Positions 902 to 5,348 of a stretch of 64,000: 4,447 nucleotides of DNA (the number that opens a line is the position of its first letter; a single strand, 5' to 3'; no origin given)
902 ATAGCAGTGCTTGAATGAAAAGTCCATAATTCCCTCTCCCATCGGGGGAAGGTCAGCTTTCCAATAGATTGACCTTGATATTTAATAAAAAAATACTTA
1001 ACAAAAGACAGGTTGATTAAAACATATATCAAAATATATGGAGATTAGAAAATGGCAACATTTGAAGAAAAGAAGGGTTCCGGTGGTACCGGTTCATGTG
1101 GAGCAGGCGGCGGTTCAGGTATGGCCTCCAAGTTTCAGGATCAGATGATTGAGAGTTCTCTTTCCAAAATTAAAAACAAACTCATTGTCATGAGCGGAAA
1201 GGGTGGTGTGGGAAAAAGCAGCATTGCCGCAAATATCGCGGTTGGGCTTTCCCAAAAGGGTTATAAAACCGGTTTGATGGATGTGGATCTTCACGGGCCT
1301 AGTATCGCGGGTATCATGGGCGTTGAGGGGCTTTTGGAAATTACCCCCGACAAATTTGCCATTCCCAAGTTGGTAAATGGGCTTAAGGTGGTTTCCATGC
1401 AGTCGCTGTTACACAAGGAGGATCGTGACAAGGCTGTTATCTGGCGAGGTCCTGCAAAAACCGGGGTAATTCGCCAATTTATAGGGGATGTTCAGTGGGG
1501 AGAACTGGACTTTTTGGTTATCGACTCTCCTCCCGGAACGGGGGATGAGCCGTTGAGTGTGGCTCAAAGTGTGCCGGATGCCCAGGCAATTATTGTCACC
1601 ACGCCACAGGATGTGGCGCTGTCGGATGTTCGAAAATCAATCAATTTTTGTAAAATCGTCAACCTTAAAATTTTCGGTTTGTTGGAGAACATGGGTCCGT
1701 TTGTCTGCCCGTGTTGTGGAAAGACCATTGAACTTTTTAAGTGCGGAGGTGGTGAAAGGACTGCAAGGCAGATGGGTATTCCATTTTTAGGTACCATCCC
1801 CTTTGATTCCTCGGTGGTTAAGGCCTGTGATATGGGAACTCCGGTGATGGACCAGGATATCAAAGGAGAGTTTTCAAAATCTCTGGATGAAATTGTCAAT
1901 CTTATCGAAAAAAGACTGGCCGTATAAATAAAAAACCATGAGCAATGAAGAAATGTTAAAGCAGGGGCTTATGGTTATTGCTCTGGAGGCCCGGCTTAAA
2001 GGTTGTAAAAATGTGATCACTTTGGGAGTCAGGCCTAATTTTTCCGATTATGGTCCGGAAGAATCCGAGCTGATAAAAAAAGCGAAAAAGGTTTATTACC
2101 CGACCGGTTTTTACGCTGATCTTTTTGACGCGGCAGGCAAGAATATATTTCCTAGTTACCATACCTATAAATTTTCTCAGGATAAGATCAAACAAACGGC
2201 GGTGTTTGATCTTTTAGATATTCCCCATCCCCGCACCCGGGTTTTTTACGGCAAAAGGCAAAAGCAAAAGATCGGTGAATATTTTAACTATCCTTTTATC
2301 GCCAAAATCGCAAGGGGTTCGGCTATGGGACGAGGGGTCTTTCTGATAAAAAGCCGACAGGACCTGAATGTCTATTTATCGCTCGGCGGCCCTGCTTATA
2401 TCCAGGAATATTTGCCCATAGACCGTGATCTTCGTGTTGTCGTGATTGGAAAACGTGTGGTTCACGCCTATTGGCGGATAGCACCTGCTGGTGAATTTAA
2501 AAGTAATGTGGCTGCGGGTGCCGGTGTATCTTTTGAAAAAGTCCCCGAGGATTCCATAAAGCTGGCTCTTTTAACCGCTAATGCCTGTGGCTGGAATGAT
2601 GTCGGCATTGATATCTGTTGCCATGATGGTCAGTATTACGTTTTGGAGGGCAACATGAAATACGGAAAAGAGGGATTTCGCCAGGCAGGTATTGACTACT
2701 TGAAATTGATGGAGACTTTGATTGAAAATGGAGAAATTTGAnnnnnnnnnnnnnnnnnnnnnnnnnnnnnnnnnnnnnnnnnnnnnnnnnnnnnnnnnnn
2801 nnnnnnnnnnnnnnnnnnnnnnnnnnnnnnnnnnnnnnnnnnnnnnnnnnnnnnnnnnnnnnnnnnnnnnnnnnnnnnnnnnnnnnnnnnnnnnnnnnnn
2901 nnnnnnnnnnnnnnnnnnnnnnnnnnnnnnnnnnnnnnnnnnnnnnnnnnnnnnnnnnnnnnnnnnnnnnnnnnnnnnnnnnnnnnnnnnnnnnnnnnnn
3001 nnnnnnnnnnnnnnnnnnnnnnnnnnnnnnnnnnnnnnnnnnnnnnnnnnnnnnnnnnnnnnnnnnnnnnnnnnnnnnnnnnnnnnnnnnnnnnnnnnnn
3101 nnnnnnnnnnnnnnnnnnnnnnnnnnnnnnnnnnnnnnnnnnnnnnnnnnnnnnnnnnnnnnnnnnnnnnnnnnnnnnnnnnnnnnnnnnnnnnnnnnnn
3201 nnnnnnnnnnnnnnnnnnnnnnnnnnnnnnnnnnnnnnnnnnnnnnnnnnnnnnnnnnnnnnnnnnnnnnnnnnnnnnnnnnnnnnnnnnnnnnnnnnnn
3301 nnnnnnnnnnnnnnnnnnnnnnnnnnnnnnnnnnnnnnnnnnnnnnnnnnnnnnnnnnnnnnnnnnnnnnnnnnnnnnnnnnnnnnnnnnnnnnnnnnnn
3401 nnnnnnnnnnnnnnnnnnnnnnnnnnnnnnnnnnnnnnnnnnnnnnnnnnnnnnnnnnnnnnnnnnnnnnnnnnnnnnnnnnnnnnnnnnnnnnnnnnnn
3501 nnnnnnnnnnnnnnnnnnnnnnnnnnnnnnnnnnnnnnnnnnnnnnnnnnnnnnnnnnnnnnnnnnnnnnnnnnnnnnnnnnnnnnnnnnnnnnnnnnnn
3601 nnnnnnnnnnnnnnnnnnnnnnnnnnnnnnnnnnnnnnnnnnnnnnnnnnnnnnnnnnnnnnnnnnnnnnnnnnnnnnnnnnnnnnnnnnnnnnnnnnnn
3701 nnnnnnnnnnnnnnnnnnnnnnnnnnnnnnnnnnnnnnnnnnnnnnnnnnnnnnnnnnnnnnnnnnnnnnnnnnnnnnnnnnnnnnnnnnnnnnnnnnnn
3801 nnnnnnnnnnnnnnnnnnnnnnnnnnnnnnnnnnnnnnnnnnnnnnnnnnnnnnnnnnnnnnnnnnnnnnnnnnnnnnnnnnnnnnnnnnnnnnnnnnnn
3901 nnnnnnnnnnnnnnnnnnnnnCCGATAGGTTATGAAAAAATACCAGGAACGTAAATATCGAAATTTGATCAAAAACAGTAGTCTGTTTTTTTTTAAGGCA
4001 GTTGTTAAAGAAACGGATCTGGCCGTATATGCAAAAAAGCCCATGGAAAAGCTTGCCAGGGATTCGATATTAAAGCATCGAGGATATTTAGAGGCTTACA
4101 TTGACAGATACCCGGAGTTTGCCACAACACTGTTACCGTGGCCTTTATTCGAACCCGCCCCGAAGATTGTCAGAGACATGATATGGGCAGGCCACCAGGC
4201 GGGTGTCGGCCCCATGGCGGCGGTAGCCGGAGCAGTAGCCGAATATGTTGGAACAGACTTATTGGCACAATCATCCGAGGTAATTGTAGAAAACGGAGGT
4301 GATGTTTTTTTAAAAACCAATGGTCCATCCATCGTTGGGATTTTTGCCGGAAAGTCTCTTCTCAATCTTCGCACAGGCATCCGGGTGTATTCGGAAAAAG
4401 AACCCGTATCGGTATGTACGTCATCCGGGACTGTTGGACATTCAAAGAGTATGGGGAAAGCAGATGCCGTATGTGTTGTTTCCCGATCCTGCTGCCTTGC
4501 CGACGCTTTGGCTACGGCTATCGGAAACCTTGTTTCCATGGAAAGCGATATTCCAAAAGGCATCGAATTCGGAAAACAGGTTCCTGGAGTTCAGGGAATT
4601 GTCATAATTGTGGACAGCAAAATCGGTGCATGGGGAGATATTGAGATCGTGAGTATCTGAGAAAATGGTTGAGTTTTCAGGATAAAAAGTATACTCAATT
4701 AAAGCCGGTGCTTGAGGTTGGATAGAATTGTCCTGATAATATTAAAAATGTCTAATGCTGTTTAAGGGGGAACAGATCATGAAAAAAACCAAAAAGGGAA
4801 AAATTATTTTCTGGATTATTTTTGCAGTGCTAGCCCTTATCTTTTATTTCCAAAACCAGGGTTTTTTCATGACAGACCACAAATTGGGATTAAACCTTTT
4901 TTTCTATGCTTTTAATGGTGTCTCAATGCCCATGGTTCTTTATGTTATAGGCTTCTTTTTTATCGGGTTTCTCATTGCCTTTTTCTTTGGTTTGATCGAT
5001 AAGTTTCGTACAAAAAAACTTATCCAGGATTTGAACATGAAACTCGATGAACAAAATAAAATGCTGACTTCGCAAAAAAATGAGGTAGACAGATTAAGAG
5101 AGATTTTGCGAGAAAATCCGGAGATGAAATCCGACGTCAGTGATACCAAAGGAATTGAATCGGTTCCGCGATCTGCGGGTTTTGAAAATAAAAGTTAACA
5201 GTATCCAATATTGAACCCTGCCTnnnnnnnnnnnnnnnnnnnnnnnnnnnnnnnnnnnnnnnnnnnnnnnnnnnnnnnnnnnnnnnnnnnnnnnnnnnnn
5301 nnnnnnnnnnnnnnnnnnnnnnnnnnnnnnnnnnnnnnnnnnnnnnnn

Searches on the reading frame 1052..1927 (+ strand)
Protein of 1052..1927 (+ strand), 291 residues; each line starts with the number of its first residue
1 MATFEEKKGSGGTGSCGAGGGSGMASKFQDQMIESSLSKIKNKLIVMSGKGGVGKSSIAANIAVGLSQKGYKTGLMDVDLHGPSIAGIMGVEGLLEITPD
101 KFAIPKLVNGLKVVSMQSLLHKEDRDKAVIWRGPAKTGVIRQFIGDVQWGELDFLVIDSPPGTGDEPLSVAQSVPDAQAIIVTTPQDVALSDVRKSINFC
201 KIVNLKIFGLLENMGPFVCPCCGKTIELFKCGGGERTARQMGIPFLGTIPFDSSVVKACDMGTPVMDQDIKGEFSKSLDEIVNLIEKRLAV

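Call 75: search_protein_families(library=pfam, proteins=[window:1052-1927:+], max_evalue=0.001)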
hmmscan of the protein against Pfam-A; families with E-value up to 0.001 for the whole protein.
window:1052-1927:+ (291 aa): 6 families
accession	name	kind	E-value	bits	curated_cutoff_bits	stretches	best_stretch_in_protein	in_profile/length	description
PF10609.15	ParA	-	7.5e-91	304.4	27.1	1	39-284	1-244/246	NUBPL iron-transfer P-loop NTPase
PF01656.29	CbiA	-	2.7e-12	47.2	25.4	1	45-115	2-54/125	CobQ/CobB/MinD/ParA nucleotide binding domain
PF02374.21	ArsA_ATPase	-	3.4e-07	30.2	24.3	1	43-79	2-38/305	Anion-transporting ATPase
PF13614.12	AAA_31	-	4.4e-07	30.4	27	1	45-204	5-168/177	AAA domain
PF09140.17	MipZ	-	4.3e-06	26.7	20.7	1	45-176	4-123/262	ATPase MipZ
PF20720.3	nSTAND3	-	0.00055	20.1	27.2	0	41-73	16-48/155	Novel STAND NTPase 3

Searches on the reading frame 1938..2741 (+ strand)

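Call 75: search_protein_families(library=pfam, proteins=[window:1938-2741:+], max_evalue=0.001)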
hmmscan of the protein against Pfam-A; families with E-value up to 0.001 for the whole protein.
window:1938-2741:+ (267 aa): 3 families
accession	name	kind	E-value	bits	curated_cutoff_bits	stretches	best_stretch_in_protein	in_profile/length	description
PF08443.16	RimK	-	2.1e-22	80.1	21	1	81-255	2-181/188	RimK-like ATP-grasp domain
PF02955.21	GSH-S_ATP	-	7.9e-05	22.6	23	1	152-226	71-151/175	Prokaryotic glutathione synthetase, ATP-grasp domain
PF02222.28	ATP-grasp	-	0.00091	19.4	27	0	93-172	6-89/179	ATP-grasp domain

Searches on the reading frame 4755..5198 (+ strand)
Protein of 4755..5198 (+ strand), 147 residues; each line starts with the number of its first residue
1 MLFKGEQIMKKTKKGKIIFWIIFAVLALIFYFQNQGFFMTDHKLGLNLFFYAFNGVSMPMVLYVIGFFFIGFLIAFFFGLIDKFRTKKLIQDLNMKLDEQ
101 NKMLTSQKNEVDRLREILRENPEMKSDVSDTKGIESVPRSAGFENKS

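Call 75: search_protein_families(library=pfam, proteins=[window:4755-5198:+], max_evalue=0.001)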
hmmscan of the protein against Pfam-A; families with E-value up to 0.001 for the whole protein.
window:4755-5198:+ (147 aa): 2 families
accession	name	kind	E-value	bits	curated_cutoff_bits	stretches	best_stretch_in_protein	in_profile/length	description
PF06305.16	LapA_dom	-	3.9e-09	36.7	28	1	47-102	9-61/64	Lipopolysaccharide assembly protein A domain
PF19529.4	DUF6057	-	0.00034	20.1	29.8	1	7-92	177-266/569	Family of unknown function (DUF6057)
